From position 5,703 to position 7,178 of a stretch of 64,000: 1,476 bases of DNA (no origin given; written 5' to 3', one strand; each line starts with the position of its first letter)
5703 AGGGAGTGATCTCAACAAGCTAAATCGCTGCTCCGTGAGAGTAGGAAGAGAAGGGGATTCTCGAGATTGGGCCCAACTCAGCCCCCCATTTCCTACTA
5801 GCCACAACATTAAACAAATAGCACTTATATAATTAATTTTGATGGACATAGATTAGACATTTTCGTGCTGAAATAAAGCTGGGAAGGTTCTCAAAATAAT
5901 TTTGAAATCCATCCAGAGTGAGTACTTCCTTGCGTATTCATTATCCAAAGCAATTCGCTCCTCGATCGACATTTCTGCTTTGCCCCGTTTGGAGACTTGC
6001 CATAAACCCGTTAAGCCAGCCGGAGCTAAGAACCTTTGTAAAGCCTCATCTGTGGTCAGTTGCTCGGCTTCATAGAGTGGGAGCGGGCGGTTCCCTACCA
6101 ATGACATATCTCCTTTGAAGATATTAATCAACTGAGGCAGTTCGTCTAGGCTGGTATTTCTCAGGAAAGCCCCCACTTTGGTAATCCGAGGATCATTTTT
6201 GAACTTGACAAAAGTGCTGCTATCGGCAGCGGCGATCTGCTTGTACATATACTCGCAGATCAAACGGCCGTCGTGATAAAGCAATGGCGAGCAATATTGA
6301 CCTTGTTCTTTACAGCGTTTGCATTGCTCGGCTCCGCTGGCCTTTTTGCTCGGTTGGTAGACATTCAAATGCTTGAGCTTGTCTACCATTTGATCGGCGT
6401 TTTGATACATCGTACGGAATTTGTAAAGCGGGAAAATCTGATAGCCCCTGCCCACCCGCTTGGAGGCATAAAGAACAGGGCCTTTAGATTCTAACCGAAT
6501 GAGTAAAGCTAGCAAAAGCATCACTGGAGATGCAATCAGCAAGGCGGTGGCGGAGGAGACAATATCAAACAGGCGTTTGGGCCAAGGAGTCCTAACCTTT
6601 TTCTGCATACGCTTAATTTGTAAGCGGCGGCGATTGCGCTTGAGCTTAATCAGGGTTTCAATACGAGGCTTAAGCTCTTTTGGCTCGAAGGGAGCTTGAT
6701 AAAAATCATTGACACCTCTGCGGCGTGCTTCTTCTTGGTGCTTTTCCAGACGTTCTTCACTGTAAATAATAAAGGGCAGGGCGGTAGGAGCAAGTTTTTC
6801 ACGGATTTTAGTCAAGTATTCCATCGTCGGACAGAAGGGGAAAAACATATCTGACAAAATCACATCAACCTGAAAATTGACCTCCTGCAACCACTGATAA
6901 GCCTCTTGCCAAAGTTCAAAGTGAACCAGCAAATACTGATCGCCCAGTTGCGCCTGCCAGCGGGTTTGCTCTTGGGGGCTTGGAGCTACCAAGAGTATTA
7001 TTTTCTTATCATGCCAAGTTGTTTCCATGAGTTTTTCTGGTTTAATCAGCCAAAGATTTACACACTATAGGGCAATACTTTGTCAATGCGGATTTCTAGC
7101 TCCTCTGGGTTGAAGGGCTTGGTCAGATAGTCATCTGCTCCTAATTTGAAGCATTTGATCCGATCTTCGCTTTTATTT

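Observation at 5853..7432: Initiating sugar transferase fused to a receiver domain lacking the Mg-binding acidic pair, next to a canonical stand-alone receiver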

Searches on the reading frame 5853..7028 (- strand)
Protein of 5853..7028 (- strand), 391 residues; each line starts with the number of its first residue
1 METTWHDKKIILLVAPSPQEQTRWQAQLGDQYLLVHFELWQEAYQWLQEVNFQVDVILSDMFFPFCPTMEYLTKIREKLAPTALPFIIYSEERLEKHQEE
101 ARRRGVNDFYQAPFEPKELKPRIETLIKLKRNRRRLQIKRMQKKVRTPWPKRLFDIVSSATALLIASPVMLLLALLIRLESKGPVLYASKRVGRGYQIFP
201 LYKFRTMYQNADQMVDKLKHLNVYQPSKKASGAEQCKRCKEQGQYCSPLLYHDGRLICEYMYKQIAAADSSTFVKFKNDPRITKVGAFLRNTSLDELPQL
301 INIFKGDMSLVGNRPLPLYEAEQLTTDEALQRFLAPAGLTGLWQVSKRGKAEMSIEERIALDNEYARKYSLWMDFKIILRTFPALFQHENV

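Call 3: search_protein_families(library=pfam, proteins=[window:5853-7028:-], max_evalue=0.01)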
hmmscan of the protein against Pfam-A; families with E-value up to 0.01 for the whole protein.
window:5853-7028:- (391 aa): 3 families
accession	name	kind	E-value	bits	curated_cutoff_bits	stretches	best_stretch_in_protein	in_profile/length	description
PF02397.22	Bac_transf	-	1.3e-61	207.7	27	1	151-386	1-178/179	Bacterial sugar transferase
PF00072.30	Response_reg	-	1.8e-05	25.3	30.2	1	36-123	27-110/111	Response regulator receiver domain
PF01507.26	PAPS_reduct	-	0.0045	17.5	22.5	0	169-234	14-68/175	Phosphoadenosine phosphosulfate reductase domain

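Call 4: search_protein_families(library=ncbifam, proteins=[window:5853-7028:-], max_evalue=0.01)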
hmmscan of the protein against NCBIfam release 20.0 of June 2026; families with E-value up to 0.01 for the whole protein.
window:5853-7028:- (391 aa): 28 families (the best 25 are shown)
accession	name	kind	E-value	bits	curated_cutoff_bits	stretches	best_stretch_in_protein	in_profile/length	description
TIGR03025.1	EPS_sugtrans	subfamily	1.1e-74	252.3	295.55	1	138-390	245-443/445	exopolysaccharide biosynthesis polyprenyl glycosylphosphotransferase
TIGR03022.1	WbaP_sugtrans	subfamily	2.6e-66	224.7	403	2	268-387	335-451/456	undecaprenyl-phosphate galactose phosphotransferase WbaP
TIGR03023.1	WcaJ_sugtrans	equivalog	7e-64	216.8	410.75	2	269-390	326-451/453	undecaprenyl-phosphate glucose phosphotransferase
NF052601.1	undeca_RfbP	equivalog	1.7e-57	194.5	330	2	274-385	127-235/244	undecaprenyl-phosphate galactose phosphotransferase family protein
NF041877.1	EPS_EpsZ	equivalog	3.7e-47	161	800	2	267-385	335-452/459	exopolysaccharide biosynthesis polyisoprenyl-phosphate hexose-1-phosphate transferase EpsZ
NF011751.0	PRK15204.1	equivalog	2.2e-43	148.6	907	2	264-383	351-467/476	undecaprenyl-phosphate galactose phosphotransferase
TIGR03013.1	EpsB_2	subfamily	2.8e-37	128.8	393.35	2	267-383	315-434/443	TIGR03013 family XrtA/PEP-CTERM system glycosyltransferase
NF050817.1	PolSacchBiosHfsE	equivalog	3.4e-37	128.3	750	2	261-386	328-460/467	polysaccharide biosynthesis protein HfsE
NF007518.0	PRK10124.1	equivalog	3.2e-35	121.8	684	2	268-381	335-453/464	undecaprenyl-phosphate glucose phosphotransferase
NF045514.1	glycotran_HepC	equivalog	3.6e-26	91.8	140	1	142-324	108-220/220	heterocyst development glycosyltransferase HepC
NF050064.1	BlResRespRegCbrR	equivalog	2.7e-06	26.6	600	1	40-138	156-252/415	bile resistance response regulator CbrR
NF007135.0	PRK09581.1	equivalog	1.4e-05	24.1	474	1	8-139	155-284/457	PleD family two-component system response regulator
TIGR02154.1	PhoB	equivalog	2.3e-05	23.8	296.2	1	30-134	25-127/226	phosphate regulon transcriptional regulator PhoB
NF012227.0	AdeR_RR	equivalog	5e-05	22.9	340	1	52-141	54-140/239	efflux system response regulator transcription factor AdeR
NF041734.1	resp_reg_RppA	equivalog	0.00014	21.3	250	1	30-140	23-128/229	two-component system response regulator RppA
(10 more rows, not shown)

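Call 8: search_solved_structures(query=window:5853-7028:-, max_evalue=0.01, show_alignments=3)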
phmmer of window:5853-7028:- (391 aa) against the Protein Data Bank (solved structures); distinct sequences matched with E-value up to 0.01: 27.
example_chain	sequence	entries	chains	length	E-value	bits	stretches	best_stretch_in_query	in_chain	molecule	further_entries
8t53_A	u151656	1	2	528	7.1e-41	143.5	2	265-387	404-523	Undecaprenyl-phosphate galactose phosphotransferase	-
30us_A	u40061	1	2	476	5.7e-38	134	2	269-386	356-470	UDP-Gal::undecaprenolphosphate Gal-1-P transferase WbaP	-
9s7s_A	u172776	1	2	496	6.5e-38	133.8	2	269-386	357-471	UDP-Gal::undecaprenolphosphate Gal-1-P transferase WbaP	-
30wc_A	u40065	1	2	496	6.5e-38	133.8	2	269-386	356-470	Undecaprenyl-phosphate galactose phosphotransferase WbaP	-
9s8l_A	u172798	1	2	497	6.6e-38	133.8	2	269-386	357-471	UDP-Gal::undecaprenolphosphate Gal-1-P transferase WbaP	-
8e37_B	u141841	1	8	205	6.2e-24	87.8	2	278-387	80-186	N,N'-diacetylbacilliosaminyl-1-phosphate transferase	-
8g1n_A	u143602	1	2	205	1.2e-23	86.9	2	278-387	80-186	N,N'-diacetylbacilliosaminyl-1-phosphate transferase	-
3luf_A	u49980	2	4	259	9.6e-06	27.9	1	11-124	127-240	Two-component system response regulator/GGDEF domain protein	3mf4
12aw_A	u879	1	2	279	3.7e-05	26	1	24-140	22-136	HYBRID TWO-COMPONENT SYSTEM PROTEIN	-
7cci_A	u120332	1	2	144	0.0002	23.6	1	52-128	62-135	AdeR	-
9xzo_A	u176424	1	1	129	0.00028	23.1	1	37-127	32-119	De novo protein M1X0B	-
1zy2_A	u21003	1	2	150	0.00041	22.5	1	38-146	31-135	transcriptional regulator NtrC1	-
5x5j_A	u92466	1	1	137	0.00085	21.5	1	52-128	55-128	AdeR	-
5xjp_A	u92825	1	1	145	0.00097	21.3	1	52-128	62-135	AdeR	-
8imw_A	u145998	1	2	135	0.0012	21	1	51-129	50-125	Transcriptional regulator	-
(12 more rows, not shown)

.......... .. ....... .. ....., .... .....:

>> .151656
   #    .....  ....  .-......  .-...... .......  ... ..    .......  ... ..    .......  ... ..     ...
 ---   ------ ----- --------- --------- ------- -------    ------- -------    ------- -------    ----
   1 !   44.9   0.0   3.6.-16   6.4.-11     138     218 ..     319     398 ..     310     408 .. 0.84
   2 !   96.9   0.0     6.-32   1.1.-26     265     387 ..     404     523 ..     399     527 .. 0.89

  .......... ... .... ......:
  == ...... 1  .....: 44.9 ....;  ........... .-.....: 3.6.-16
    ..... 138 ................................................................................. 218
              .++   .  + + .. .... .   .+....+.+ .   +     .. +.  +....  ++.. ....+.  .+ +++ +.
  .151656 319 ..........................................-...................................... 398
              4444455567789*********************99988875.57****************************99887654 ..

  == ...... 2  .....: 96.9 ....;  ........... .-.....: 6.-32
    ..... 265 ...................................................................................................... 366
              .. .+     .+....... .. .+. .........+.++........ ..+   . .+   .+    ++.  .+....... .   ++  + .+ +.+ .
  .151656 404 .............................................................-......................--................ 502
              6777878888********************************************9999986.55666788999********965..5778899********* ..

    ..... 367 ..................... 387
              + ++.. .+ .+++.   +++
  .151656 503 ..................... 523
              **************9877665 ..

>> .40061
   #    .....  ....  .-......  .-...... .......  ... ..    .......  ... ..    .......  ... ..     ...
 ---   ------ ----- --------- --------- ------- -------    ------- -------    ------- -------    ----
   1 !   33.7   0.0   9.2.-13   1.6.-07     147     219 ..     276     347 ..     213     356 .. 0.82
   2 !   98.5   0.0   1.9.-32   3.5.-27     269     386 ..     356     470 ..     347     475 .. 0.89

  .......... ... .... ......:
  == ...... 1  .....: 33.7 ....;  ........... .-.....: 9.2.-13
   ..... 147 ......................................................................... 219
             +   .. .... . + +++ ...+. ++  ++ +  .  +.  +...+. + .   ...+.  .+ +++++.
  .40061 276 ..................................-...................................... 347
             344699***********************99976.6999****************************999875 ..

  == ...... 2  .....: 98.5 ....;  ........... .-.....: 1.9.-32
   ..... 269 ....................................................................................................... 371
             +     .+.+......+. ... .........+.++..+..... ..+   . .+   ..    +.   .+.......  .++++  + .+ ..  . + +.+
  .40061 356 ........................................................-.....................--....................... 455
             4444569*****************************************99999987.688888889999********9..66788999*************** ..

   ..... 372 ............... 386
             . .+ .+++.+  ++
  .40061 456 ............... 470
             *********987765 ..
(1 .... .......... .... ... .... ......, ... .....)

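Call 10: find_homologous_proteins(query=window:5853-7028:-, max_evalue=0.00001)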
Query window:5853-7028:- (391 aa): 8000 proteins with E <= 0.00001 among 8000 candidates; the best 120 are listed.
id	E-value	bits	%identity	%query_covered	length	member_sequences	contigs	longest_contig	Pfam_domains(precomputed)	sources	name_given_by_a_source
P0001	5.2e-263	890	100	100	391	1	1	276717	PF02397.23,PF00072.31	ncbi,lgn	-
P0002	5.4e-144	498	57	98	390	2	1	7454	PF02397.23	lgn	-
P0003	2.9e-132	459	56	98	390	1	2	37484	PF02397.23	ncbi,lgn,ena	-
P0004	1.6e-131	457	54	98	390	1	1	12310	PF02397.23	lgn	-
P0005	6.7e-120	419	51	99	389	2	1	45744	PF02397.23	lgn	-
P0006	1.9e-118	414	51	98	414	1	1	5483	PF02397.23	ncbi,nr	ncbi:MAG: sugar transferase [Bacteroidia bacterium]|nr:sugar transferase [Bacteroidia bacterium]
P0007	1.7e-117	411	50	99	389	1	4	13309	PF02397.23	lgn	-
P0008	1.2e-111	391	50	97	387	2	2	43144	PF02397.23,PF00072.31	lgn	-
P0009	1.0e-108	382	49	98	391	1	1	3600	PF02397.23,PF00072.31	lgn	-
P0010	1.9e-108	381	48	98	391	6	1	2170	PF02397.23,PF00072.31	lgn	-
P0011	8.0e-108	379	48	97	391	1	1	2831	PF02397.23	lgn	-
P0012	1.9e-107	378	52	88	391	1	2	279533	PF02397.23,PF00072.31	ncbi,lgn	-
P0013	4.1e-107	376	52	88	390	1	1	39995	PF02397.23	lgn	-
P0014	4.4e-106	373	51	87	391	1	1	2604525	PF02397.23,PF00072.31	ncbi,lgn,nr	ncbi:MAG: sugar transferase [Bacteroidetes bacterium]|nr:sugar transferase [Bacteroidota bacterium]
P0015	2.8e-104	367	51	92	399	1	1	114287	PF02397.23,PF00072.31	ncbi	-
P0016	5.5e-104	366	53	87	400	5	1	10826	PF02397.23,PF00072.31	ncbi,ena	-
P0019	4.1e-103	363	51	87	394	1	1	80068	PF02397.23,PF00072.31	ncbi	-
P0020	1.2e-102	362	51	92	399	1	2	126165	PF02397.23,PF00072.31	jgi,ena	-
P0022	2.0e-102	361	48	97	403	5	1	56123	PF02397.23,PF00072.31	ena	-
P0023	2.5e-102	361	48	97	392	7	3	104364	PF02397.23,PF00072.31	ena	-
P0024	4.3e-102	360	49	98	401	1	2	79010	PF02397.23,PF00072.31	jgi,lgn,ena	-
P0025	4.6e-102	360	51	92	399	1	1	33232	PF02397.23,PF00072.31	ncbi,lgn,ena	-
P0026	6.1e-102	359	51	86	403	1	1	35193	PF02397.23,PF00072.31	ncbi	-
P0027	7.1e-102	359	52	87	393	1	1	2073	PF02397.23,PF00072.31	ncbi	-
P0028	8.7e-102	359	52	87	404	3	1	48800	PF02397.23,PF00072.31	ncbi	-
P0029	1.7e-101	358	50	92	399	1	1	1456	PF02397.23,PF00072.31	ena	-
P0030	2.1e-101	358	51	87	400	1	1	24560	PF02397.23,PF00072.31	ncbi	-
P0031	2.1e-101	358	50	94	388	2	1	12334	PF02397.23,PF00072.31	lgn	-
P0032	2.4e-101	357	48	97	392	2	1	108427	PF02397.23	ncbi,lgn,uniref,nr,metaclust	ncbi:sugar transferase [Microscilla marina]|uniref:Undecaprenyl-phosphate galactose phosphotransfera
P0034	2.8e-101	357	52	87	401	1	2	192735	PF02397.23,PF00072.31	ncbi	-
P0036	4.4e-101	357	46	100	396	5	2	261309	PF02397.23,PF00072.31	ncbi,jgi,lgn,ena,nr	ncbi:MAG: sugar transferase [Bacteroidales bacterium]|nr:sugar transferase [Bacteroidales bacterium]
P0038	9.0e-101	356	51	87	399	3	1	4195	PF02397.23,PF00072.31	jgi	jgi:lipopolysaccharide/colanic/teichoic acid biosynthesis glycosyltransferase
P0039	1.8e-100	355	50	89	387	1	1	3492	PF02397.23,PF00072.31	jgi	jgi:lipopolysaccharide/colanic/teichoic acid biosynthesis glycosyltransferase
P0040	1.8e-100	355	50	86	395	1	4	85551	PF02397.23,PF00072.31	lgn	-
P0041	2.3e-100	354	51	86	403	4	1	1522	PF02397.23,PF00072.31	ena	-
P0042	2.3e-100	354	50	93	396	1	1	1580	PF02397.23,PF00072.31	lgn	-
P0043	3.0e-100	354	49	93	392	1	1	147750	PF02397.23,PF00072.31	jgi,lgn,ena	-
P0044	3.6e-100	354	48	98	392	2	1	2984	PF02397.23,PF00072.31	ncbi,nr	ncbi:MAG: sugar transferase [Bacteroidales bacterium]|nr:sugar transferase [Bacteroidales bacterium]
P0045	4.5e-100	353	52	87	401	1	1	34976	PF02397.23,PF00072.31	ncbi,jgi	jgi:lipopolysaccharide/colanic/teichoic acid biosynthesis glycosyltransferase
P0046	6.3e-100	353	50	92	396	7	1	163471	PF02397.23,PF00072.31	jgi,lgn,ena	-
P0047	6.8e-100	353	52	87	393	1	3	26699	PF02397.23,PF00072.31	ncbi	-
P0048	7.5e-100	353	50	88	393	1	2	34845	PF02397.23,PF00072.31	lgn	-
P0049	9.0e-100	352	49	98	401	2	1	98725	PF02397.23,PF00072.31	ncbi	-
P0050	1.2e-99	352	48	98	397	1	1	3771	PF02397.23,PF00072.31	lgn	-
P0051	1.6e-99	351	47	98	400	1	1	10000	PF02397.23,PF00072.31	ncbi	-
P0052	1.6e-99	351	50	87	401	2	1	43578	PF02397.23,PF00072.31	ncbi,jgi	-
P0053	1.6e-99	351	50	88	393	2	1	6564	PF02397.23,PF00072.31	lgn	-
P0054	1.7e-99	351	46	93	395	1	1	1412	PF02397.23,PF00072.31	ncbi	-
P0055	2.8e-99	351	47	98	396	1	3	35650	PF02397.23,PF00072.31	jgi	jgi:lipopolysaccharide/colanic/teichoic acid biosynthesis glycosyltransferase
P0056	3.3e-99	350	48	93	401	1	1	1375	PF02397.23,PF00072.31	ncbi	-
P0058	5.5e-99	350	49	89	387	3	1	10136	PF02397.23,PF00072.31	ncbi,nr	ncbi:MAG TPA: sugar transferase [Flavobacteriales bacterium]|nr:sugar transferase [Flavobacteriales 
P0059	7.0e-99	349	50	89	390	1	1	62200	PF02397.23,PF00072.31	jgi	jgi:lipopolysaccharide/colanic/teichoic acid biosynthesis glycosyltransferase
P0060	7.8e-99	349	52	87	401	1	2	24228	PF02397.23,PF00072.31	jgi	jgi:lipopolysaccharide/colanic/teichoic acid biosynthesis glycosyltransferase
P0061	1.1e-98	349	48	100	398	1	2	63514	PF02397.23,PF00072.31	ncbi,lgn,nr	ncbi:MAG: sugar transferase [Bacteroidales bacterium]|nr:sugar transferase [Bacteroidales bacterium]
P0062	1.1e-98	349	46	94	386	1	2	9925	PF02397.23,PF00072.31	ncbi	-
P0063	1.2e-98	349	48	86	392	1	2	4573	PF02397.23,PF00072.31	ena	-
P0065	1.3e-98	348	47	98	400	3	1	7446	PF02397.23,PF00072.31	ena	-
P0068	1.5e-98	348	47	98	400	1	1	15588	PF02397.23,PF00072.31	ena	-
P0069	1.7e-98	348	51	87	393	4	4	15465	PF02397.23,PF00072.31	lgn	-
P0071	1.8e-98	348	51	89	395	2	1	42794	PF02397.23,PF00072.31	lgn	-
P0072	2.1e-98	348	51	86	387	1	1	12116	PF02397.23,PF00072.31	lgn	-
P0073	2.4e-98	348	51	87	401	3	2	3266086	PF02397.23,PF00072.31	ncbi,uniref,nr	ncbi:sugar transferase [Candidatus Sulfidibacterium hydrothermale]|uniref:sugar transferase n=1 Tax=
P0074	4.0e-98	347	50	87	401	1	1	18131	PF02397.23,PF00072.31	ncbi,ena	-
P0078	6.7e-98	346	50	86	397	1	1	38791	PF02397.23,PF00072.31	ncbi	-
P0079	6.9e-98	346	47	98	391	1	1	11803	PF02397.23,PF00072.31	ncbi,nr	ncbi:MAG: sugar transferase [Bacteroidales bacterium]|nr:sugar transferase [Bacteroidales bacterium]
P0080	7.3e-98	346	46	100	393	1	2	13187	PF02397.23,PF00072.31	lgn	-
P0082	9.5e-98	346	50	87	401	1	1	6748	PF02397.23,PF00072.31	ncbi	-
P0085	1.2e-97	345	47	98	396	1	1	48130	PF02397.23,PF00072.31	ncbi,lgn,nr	ncbi:MAG: sugar transferase [Bacteroidales bacterium]|nr:sugar transferase [Bacteroidales bacterium]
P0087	1.3e-97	345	46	95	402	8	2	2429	PF02397.23,PF00072.31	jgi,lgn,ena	-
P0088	1.4e-97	345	52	87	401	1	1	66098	PF02397.23,PF00072.31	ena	-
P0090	1.6e-97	345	47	98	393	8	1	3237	PF02397.23,PF00072.31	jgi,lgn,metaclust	metaclust:\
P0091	1.8e-97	345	44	100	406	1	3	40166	PF02397.23,PF00072.31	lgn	-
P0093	2.6e-97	344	50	87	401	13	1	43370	PF02397.23,PF00072.31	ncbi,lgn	-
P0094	2.9e-97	344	49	90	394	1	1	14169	PF02397.23,PF00072.31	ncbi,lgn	-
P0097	3.6e-97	344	50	87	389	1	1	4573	PF02397.23,PF00072.31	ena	-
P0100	8.5e-97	342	50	87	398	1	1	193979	PF02397.23,PF00072.31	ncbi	-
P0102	9.8e-97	342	47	93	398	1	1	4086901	PF02397.23,PF00072.31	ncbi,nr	ncbi:MAG: sugar transferase [Bacteroidota bacterium]|nr:sugar transferase [Bacteroidota bacterium]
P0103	1.0e-96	342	50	87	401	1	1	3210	PF02397.23,PF00072.31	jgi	-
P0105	1.4e-96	342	45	96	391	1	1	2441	PF02397.23,PF00072.31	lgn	-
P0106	1.7e-96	341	50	87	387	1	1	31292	PF02397.23,PF00072.31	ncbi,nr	ncbi:MAG: sugar transferase [Bacteroidales bacterium]|nr:sugar transferase [Bacteroidales bacterium]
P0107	1.8e-96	341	50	87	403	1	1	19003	PF02397.23,PF00072.31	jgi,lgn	jgi:lipopolysaccharide/colanic/teichoic acid biosynthesis glycosyltransferase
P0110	2.1e-96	341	48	90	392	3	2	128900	PF02397.23,PF00072.31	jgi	jgi:lipopolysaccharide/colanic/teichoic acid biosynthesis glycosyltransferase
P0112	3.1e-96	341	50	86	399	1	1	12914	PF02397.23,PF00072.31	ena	-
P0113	3.3e-96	341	48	87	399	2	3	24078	PF02397.23,PF00072.31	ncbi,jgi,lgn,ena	-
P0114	4.0e-96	340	49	86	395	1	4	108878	PF02397.23,PF00072.31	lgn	-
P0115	4.7e-96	340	50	86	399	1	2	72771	PF02397.23,PF00072.31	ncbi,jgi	-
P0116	4.7e-96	340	50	86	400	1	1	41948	PF02397.23,PF00072.31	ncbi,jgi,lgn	-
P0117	5.4e-96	340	49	89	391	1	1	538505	PF02397.23,PF00072.31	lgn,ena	-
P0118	5.8e-96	340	50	87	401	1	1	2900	PF02397.23,PF00072.31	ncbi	-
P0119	6.3e-96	340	50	87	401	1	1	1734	PF02397.23,PF00072.31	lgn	-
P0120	6.4e-96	340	46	90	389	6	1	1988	PF02397.23,PF00072.31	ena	-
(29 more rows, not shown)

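Call 25: find_encoding_contigs(protein=P0001, flank=10000, max_places=3)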
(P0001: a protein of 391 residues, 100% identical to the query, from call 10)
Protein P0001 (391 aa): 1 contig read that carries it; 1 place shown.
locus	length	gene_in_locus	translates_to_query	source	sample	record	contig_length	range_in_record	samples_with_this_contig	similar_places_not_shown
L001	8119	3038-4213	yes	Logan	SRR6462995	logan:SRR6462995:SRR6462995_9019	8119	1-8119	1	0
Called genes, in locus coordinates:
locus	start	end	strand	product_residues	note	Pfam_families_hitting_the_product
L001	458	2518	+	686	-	PF13448:DUF4114, PF16130:DUF4842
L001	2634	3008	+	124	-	PF00072:Response_reg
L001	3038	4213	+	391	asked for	PF00072:Response_reg (faint), PF02397:Bac_transf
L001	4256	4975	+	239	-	PF02321:OEP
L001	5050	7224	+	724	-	-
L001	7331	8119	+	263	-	?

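Call 27: find_encoding_contigs(protein=P0003, flank=10000, max_places=2)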
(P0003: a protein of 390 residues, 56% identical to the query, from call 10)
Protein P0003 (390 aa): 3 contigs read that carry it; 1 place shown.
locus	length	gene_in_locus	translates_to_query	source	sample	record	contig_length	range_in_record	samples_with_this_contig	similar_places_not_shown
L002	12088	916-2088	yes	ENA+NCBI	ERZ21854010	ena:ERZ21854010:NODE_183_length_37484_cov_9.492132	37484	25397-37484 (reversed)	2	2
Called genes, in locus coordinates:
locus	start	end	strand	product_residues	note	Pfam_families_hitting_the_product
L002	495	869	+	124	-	PF00072:Response_reg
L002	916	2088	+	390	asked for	PF02397:Bac_transf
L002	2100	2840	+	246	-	PF02321:OEP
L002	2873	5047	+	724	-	-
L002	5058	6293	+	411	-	PF00534:Glycos_transf_1 (weak), PF13692:Glyco_trans_1_4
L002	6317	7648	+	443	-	PF01943:Polysacc_synt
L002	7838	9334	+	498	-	-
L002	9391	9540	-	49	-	-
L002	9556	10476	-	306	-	-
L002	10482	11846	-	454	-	PF03062:MBOAT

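Call 28: find_encoding_contigs(protein=P0032, flank=10000, max_places=2)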
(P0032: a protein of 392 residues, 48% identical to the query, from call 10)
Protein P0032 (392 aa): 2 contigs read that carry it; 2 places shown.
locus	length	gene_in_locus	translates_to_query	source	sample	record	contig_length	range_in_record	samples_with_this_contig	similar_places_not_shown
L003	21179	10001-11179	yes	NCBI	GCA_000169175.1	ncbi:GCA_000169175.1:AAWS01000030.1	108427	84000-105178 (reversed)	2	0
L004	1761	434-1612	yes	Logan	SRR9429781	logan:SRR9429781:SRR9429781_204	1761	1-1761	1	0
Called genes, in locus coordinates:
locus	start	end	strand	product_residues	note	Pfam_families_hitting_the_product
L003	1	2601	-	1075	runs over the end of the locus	PF00989:PAS, PF08448:PAS_4 (weak), PF13188:PAS_8 (weak), PF13426:PAS_9, PF00512:HisKA, PF02518:HATPase_c, PF00072:Response_reg, PF01627:Hpt, +3 more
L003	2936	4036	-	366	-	PF08495:FIST, PF10442:FIST_C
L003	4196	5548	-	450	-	PF00072:Response_reg, PF00158:Sigma54_activat, PF14532:Sigma54_activ_2, PF07728:AAA_5, PF25601:AAA_lid_14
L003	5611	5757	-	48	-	-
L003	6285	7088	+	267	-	PF02475:TRM5-TYW2_MTfase (weak), PF05575:V_cholerae_RfbT, PF05050:Methyltransf_21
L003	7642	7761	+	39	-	-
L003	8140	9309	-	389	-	-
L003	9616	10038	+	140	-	PF00072:Response_reg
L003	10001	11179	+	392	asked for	PF02397:Bac_transf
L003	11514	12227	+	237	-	PF02321:OEP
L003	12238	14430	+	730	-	PF13807:GNVR (weak)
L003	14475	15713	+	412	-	PF00534:Glycos_transf_1 (weak), PF13692:Glyco_trans_1_4, PF13524:Glyco_trans_1_2 (weak)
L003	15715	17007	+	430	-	PF01943:Polysacc_synt, PF13440:Polysacc_synt_3 (weak)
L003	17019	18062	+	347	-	PF01757:Acyl_transf_3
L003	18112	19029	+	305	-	PF00535:Glycos_transf_2, PF13641:Glyco_tranf_2_3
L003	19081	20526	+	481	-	PF04932:Wzy_C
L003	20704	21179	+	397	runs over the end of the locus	PF13641:Glyco_tranf_2_3, PF00535:Glycos_transf_2, PF13632:Glyco_trans_2_3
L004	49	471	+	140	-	PF00072:Response_reg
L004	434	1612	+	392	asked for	PF02397:Bac_transf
